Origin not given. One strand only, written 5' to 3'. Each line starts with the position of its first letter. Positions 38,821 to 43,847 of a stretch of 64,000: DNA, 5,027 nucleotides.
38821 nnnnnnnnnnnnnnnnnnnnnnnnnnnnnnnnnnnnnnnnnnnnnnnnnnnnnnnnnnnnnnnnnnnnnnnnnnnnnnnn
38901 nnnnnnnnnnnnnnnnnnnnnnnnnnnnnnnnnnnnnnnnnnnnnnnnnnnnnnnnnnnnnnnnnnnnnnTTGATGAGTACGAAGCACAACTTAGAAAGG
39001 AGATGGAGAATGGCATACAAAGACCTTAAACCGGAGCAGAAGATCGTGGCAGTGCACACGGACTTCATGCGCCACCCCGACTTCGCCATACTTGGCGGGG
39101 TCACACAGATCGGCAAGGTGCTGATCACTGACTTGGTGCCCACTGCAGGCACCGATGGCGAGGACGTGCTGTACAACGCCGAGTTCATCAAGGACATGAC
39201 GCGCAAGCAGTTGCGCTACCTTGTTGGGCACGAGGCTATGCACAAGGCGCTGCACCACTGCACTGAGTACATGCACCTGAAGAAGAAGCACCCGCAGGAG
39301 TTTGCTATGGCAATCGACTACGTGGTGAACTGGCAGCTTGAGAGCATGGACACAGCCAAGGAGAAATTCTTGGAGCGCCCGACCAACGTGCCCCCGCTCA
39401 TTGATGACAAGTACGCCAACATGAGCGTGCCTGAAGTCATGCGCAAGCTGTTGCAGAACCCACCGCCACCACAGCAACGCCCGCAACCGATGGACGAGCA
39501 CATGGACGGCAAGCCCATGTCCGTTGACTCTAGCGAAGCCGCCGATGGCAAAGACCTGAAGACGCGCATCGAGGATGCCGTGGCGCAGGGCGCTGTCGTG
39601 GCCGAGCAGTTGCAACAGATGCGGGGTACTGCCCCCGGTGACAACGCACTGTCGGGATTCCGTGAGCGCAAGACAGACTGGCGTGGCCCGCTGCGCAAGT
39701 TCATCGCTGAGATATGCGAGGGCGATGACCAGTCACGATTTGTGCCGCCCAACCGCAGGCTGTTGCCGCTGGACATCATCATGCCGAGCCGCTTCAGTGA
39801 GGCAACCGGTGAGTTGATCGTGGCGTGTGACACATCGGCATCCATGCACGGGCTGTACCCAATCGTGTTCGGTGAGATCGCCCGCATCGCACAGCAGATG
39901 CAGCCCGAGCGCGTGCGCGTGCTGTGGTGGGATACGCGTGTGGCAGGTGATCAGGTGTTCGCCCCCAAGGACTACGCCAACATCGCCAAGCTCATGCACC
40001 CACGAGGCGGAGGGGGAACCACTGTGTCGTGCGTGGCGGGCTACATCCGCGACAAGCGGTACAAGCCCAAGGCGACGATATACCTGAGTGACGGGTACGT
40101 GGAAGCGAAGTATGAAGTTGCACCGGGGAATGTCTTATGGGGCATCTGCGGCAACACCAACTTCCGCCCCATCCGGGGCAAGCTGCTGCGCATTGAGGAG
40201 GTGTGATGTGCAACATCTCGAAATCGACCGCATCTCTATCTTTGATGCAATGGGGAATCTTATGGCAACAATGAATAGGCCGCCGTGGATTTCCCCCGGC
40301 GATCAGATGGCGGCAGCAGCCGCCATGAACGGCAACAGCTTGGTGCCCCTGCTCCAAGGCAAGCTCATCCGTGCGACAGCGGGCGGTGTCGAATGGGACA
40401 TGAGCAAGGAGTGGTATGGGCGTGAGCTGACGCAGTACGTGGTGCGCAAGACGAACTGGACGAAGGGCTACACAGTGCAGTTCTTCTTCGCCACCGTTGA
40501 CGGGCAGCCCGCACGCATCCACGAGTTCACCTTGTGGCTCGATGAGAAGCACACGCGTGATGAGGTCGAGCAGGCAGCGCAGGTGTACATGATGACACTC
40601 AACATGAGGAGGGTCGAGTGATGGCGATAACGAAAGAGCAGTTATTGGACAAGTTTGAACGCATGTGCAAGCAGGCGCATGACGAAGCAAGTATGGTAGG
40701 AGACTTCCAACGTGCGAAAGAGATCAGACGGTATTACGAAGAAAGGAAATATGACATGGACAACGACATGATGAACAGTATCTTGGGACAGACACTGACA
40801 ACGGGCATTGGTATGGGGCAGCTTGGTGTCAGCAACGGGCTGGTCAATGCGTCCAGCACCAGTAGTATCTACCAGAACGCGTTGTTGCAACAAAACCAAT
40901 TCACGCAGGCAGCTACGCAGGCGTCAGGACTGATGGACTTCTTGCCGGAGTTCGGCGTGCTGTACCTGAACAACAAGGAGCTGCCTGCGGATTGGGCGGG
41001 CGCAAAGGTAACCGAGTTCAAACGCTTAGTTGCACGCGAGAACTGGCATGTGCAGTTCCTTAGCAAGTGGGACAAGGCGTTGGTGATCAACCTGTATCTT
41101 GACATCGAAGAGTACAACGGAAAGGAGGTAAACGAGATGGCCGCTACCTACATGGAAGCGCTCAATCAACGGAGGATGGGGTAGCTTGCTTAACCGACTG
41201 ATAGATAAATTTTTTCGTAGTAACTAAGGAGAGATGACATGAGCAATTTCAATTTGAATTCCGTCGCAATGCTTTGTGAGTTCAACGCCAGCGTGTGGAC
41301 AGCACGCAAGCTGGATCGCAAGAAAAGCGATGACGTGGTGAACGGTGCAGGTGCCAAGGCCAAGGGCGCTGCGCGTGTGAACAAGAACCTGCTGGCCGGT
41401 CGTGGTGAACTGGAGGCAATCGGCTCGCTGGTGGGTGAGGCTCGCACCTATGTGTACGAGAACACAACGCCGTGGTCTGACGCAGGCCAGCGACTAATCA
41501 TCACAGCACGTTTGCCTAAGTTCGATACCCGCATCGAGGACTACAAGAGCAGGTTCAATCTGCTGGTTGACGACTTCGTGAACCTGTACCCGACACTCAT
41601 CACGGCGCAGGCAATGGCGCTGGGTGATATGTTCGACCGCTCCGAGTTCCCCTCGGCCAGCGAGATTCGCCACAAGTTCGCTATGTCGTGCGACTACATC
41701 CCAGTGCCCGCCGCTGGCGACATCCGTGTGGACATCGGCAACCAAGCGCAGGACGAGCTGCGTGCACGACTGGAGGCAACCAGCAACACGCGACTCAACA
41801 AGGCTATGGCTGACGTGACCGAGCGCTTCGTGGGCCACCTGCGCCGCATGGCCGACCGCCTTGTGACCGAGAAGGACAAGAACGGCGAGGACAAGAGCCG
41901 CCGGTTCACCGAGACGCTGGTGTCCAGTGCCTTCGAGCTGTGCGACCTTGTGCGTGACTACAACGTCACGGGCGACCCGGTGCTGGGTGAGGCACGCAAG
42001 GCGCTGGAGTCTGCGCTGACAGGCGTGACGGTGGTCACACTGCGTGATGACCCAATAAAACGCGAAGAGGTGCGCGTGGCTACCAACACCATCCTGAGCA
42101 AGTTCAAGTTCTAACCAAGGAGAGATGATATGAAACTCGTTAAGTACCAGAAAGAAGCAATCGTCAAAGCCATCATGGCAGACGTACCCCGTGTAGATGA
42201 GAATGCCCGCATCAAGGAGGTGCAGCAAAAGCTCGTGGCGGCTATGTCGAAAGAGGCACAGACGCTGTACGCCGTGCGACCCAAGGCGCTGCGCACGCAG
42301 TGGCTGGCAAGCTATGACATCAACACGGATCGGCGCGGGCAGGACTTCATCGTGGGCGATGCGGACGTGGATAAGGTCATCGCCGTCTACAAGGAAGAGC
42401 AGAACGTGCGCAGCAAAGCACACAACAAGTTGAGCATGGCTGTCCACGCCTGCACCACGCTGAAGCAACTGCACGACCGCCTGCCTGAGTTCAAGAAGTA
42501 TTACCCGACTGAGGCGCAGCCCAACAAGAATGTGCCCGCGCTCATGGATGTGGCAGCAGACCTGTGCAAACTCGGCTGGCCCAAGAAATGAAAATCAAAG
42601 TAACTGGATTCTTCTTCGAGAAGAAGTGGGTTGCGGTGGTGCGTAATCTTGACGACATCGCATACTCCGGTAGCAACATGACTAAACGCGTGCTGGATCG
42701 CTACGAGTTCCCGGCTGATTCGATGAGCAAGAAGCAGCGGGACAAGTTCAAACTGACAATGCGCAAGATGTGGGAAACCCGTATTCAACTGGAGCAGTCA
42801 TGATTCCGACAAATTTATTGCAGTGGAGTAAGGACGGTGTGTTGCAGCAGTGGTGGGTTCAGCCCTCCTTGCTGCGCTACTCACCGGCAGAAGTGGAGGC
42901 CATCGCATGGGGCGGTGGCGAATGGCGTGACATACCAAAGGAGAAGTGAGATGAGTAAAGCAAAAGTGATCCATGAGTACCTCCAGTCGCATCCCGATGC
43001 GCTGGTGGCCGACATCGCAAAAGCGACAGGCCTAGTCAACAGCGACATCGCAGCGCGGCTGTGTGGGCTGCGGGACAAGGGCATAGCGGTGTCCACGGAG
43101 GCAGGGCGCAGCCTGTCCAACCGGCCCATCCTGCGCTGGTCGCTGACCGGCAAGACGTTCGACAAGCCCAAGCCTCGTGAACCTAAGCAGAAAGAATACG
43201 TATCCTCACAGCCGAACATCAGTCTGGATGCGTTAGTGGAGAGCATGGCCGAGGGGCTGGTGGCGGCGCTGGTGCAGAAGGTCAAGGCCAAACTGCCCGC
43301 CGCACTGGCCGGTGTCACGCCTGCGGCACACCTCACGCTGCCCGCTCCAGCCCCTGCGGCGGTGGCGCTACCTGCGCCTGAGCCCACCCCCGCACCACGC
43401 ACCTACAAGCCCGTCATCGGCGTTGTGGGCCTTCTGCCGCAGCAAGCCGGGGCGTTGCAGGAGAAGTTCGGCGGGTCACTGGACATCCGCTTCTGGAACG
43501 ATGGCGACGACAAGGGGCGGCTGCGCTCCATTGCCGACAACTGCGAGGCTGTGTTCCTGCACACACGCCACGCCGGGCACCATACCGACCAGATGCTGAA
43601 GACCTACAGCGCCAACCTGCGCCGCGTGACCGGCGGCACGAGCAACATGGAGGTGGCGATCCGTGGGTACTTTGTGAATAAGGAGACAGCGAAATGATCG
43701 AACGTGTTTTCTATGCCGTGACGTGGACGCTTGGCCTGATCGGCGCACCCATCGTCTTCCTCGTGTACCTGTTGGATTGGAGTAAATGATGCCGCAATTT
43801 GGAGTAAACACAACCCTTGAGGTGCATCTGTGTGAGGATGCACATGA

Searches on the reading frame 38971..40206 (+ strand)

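Call 6: search_protein_families(library=pfam, proteins=[window:38971-40206:+])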
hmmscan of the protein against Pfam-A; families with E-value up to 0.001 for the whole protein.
window:38971-40206:+ (411 aa): 3 families
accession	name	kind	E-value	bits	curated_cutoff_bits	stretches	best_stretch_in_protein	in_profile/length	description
PF13203.12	DUF2201_N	-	6.6e-13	49.3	23.2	1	53-271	32-267/271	Putative metallopeptidase domain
PF09967.15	DUF2201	-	1.1e-08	35.6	26.4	1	282-408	1-122/123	VWA-like domain (DUF2201)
PF05762.20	VWA_CoxE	-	2.1e-05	24.5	26.4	1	231-325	23-101/222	VWA domain containing CoxE-like protein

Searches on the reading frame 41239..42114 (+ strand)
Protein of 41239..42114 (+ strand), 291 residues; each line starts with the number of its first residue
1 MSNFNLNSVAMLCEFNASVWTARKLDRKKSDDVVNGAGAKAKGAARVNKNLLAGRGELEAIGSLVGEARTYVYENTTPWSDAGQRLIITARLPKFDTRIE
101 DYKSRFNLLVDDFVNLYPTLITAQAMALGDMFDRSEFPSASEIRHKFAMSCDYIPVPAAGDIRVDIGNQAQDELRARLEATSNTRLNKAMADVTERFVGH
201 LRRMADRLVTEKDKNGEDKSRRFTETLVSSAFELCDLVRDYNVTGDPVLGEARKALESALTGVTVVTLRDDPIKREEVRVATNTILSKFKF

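Call 48: search_protein_families(library=pfam, proteins=[window:41239-42114:+], max_evalue=0.01)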
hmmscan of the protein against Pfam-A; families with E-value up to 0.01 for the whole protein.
window:41239-42114:+ (291 aa): 1 family
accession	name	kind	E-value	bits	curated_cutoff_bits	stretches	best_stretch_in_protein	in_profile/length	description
PF11348.13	DUF3150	-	0.0012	18.7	24.9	1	11-208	5-210/257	Protein of unknown function (DUF3150)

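Call 58: search_protein_families(library=phrogs, proteins=[window:41239-42114:+], max_evalue=0.001)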
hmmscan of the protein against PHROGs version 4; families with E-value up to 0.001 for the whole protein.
window:41239-42114:+ (291 aa): 0 families

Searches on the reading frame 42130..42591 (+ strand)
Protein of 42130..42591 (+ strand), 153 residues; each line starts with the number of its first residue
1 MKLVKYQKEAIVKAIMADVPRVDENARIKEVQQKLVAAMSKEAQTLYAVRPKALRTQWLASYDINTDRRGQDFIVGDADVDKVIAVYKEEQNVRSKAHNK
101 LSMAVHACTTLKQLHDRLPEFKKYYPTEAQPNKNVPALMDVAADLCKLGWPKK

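Call 48: search_protein_families(library=pfam, proteins=[window:42130-42591:+], max_evalue=0.01)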
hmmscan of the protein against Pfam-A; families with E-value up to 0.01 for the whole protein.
window:42130-42591:+ (153 aa): 1 family
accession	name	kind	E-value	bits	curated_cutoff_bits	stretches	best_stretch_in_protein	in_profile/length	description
PF18757.6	Nmad5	-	2.5e-10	41.2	27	1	85-138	140-194/206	Nucleotide modification associated domain 5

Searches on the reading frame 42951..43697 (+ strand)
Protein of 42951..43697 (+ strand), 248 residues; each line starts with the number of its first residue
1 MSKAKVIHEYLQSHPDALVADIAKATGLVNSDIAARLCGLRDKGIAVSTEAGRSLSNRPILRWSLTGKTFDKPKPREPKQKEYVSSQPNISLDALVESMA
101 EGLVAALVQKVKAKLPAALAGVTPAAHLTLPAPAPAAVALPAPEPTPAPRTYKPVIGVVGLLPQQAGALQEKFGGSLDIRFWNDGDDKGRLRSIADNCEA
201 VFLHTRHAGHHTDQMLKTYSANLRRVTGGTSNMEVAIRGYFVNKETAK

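Call 48: search_protein_families(library=pfam, proteins=[window:42951-43697:+], max_evalue=0.01)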
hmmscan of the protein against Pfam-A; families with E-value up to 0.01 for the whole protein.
window:42951-43697:+ (248 aa): 0 families

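Call 58: search_protein_families(library=phrogs, proteins=[window:42951-43697:+], max_evalue=0.001)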
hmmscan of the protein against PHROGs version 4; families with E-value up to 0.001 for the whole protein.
window:42951-43697:+ (248 aa): 1 family
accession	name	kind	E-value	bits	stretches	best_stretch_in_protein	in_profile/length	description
phrog_1687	-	transcription regulation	0.00056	20.9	1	4-50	68-114/162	MarR family transcrition regulator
